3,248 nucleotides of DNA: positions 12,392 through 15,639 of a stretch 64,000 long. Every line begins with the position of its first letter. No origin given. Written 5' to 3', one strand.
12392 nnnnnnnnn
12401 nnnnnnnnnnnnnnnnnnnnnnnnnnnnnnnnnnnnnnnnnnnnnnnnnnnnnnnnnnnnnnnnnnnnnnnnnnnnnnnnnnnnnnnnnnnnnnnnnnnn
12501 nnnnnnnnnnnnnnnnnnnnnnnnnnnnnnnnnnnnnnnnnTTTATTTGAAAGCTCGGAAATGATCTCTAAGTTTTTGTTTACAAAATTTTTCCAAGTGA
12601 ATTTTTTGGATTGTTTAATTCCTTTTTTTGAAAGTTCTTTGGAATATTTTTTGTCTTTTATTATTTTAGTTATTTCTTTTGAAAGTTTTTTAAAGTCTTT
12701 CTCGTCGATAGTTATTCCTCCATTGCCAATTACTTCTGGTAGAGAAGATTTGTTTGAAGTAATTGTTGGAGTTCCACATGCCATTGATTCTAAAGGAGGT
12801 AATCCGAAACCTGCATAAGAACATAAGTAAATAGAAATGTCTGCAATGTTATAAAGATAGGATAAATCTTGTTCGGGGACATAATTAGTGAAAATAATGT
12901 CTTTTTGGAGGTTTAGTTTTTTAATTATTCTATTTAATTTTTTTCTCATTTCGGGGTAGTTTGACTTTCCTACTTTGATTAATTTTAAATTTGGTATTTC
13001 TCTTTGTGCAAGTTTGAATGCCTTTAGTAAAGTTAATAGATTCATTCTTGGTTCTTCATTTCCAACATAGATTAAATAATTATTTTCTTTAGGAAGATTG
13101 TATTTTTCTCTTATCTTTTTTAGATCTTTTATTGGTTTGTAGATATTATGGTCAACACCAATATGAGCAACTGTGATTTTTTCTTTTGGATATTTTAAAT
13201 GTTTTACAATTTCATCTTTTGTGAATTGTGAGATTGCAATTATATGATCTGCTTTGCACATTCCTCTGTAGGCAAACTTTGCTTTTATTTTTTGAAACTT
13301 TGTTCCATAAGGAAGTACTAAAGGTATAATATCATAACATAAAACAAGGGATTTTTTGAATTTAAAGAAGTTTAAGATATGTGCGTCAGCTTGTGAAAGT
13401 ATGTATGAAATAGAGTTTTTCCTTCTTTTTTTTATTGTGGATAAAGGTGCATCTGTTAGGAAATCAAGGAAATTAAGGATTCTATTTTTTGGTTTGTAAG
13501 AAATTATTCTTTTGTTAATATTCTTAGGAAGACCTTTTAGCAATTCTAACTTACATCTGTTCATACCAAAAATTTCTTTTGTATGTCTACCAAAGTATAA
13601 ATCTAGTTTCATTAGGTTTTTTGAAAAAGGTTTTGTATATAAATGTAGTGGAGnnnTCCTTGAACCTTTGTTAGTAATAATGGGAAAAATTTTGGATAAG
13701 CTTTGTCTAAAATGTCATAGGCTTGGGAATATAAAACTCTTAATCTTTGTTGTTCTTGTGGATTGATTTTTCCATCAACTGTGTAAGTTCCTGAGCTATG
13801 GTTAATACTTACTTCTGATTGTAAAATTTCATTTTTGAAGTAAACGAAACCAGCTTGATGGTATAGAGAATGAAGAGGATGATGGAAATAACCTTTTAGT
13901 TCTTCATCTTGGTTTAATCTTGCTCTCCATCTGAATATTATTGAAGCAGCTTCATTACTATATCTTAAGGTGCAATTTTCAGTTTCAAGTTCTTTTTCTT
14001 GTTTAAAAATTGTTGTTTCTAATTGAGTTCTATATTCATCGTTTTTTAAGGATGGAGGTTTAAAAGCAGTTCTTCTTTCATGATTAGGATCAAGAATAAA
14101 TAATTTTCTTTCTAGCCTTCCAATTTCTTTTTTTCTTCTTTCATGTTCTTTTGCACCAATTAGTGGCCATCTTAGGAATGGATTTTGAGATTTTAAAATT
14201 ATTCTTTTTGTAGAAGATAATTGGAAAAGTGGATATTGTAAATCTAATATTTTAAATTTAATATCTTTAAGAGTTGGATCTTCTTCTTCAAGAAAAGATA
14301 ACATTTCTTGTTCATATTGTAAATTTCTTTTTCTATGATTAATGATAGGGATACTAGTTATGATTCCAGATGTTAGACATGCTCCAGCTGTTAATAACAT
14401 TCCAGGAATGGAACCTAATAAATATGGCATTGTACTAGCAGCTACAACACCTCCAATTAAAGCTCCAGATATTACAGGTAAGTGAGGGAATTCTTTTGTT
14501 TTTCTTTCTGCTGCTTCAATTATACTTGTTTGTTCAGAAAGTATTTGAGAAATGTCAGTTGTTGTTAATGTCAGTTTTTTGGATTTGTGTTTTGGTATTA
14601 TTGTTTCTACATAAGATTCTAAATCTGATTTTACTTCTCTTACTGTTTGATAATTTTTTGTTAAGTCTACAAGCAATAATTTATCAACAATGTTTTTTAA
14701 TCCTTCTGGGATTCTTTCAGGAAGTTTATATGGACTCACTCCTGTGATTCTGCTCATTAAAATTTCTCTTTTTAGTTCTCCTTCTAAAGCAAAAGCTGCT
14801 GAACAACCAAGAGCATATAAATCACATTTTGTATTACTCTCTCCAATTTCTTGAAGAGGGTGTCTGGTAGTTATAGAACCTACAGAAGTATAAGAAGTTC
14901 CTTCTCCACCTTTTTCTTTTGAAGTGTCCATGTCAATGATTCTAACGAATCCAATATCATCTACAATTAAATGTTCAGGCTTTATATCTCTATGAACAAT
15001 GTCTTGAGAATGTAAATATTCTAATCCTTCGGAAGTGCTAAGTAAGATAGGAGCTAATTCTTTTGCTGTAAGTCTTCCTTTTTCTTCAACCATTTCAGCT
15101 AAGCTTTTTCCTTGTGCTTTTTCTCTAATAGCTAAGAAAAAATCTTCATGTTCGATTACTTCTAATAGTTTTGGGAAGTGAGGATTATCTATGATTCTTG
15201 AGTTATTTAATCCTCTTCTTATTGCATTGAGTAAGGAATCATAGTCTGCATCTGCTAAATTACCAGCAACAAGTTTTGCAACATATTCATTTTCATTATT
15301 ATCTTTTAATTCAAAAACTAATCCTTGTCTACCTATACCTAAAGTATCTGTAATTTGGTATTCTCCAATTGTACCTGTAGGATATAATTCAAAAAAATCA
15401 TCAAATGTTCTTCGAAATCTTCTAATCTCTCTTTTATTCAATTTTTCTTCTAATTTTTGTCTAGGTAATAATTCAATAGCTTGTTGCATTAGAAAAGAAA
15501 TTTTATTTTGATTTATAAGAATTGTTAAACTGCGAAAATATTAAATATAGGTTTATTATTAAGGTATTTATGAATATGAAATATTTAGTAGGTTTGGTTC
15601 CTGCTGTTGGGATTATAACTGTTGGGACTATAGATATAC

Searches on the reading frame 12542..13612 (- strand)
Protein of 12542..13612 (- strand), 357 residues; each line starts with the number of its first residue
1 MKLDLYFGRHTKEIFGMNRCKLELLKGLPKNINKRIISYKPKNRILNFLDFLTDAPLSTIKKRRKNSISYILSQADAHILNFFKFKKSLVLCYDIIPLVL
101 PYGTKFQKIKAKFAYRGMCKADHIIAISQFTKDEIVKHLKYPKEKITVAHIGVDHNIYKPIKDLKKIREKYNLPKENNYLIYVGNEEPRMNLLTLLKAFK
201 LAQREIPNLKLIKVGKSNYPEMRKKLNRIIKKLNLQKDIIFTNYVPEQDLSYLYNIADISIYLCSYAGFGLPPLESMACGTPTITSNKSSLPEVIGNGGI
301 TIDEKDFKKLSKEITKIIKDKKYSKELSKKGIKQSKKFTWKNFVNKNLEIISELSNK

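Call 15: search_protein_families(library=pfam, proteins=[window:12542-13612:-], max_evalue=0.001)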
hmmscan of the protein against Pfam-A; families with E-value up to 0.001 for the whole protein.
window:12542-13612:- (357 aa): 3 families
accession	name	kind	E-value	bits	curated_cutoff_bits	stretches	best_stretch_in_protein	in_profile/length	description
PF00534.26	Glycos_transf_1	-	3.1e-38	131.4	26.4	1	165-333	3-171/172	Glycosyl transferases group 1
PF13692.12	Glyco_trans_1_4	-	1.2e-23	84.4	27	1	178-320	2-142/142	Glycosyl transferases group 1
PF13439.12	Glyco_transf_4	-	2.5e-09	37.8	28.5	1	103-155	116-168/170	Glycosyltransferase Family 4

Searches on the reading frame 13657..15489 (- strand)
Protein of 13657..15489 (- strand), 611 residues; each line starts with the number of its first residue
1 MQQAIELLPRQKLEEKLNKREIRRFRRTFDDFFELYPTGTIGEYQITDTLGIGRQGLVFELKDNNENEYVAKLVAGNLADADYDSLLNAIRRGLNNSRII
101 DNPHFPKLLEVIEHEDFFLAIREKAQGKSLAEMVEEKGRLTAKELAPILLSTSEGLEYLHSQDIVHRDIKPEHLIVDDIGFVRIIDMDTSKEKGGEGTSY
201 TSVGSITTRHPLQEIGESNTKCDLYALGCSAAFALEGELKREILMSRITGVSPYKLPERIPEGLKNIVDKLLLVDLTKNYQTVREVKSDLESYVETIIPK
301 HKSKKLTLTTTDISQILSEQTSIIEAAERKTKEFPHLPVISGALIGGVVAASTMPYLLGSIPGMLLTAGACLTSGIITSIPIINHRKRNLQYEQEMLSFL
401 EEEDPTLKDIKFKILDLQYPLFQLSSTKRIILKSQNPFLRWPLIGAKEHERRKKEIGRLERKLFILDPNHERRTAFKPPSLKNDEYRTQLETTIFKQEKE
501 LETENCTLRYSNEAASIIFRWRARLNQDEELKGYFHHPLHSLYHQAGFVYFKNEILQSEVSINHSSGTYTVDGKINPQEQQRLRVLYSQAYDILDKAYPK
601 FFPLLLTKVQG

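Call 15: search_protein_families(library=pfam, proteins=[window:13657-15489:-], max_evalue=0.001)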
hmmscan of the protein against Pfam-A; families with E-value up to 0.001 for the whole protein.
window:13657-15489:- (611 aa): 2 families
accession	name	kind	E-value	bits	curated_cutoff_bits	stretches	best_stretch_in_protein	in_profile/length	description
PF00069.31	Pkinase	-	1.2e-25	90.8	31.7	1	44-307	1-253/263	Protein kinase domain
PF07714.23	PK_Tyr_Ser-Thr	-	5.2e-11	42.8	23.1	1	46-193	3-152/258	Protein tyrosine and serine/threonine kinase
